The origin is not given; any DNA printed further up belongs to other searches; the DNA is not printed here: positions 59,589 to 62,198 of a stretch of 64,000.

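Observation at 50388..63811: About ten early/replication genes start with the heptapeptide M-P-x-L-x-x-P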

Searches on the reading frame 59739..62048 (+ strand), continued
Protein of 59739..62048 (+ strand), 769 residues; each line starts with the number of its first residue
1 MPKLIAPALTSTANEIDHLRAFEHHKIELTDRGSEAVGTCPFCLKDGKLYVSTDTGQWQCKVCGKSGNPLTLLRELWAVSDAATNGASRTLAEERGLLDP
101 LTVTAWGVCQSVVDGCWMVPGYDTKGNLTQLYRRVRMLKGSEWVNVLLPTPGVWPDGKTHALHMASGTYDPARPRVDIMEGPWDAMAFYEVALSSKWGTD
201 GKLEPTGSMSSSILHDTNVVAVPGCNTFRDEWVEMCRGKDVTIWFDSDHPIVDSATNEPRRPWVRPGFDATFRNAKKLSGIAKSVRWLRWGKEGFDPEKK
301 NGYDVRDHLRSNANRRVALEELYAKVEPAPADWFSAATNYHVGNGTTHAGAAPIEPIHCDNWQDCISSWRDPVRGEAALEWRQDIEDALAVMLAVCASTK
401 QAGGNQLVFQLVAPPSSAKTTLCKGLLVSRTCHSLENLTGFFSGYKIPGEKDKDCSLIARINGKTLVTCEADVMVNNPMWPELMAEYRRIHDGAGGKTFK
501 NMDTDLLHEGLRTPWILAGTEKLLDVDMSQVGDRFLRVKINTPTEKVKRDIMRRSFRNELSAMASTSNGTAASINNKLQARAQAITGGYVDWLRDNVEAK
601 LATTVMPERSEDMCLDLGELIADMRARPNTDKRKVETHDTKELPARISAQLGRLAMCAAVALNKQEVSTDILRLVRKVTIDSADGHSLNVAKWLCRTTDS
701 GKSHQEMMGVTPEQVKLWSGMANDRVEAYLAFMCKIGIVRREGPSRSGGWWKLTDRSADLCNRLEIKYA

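Call 66: search_protein_families(library=phrogs, proteins=[L001:14053-14814:+, L001:14784-15428:+, L001:15843-16334:-, L001:16331-16819:-, L001:16764-17102:-, L001:17099-17338:-, L001:17447-18874:+, L001:18871-19461:+], max_evalue=0.01)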
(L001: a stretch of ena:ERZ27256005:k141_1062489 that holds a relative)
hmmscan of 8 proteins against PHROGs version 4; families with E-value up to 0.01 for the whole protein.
L001:14053-14814:+ (253 aa): 2 families
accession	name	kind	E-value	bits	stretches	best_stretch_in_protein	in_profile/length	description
phrog_3650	-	unknown function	7.2e-21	75.5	1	8-180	24-223/392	-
phrog_7093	-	other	0.00034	21.2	1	15-179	15-185/279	threonine dehydratase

L001:14784-15428:+ (214 aa): 0 families

L001:15843-16334:- (163 aa): 0 families

L001:16331-16819:- (162 aa): 0 families

L001:16764-17102:- (112 aa): 0 families

L001:17099-17338:- (79 aa): 0 families

L001:17447-18874:+ (475 aa): 9 families
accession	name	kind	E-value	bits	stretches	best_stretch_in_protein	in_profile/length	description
phrog_67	-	other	1.2e-50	174.4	1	39-450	126-349/743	DNA methyltransferase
phrog_498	-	other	2.8e-09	37.1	1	403-436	380-413/633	DNA methyltransferase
phrog_12517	-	unknown function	3.3e-07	30.8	0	404-434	108-138/316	-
phrog_3008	-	other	6.1e-07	29.9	1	404-449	172-216/244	DNA methyltransferase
phrog_16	-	DNA, RNA and nucleotide metabolism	9.5e-05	21.7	1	404-437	870-903/986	DNA helicase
phrog_8769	-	other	0.00026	21.8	1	404-437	14-47/71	methyltransferase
phrog_23148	-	unknown function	0.00037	21.6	1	403-448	106-150/165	-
phrog_18146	-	other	0.00061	19.8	1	403-432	71-100/452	DNA methyltransferase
phrog_6952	-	other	0.0036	18.2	1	404-433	136-165/181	DNA methyltransferase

L001:18871-19461:+ (196 aa): 0 families

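Call 76: search_dna_similar(query=window:59739-62048:+, collection=phages, mode=protein, max_rows=25)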
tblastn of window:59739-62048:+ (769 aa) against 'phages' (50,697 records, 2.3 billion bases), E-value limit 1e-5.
No match.
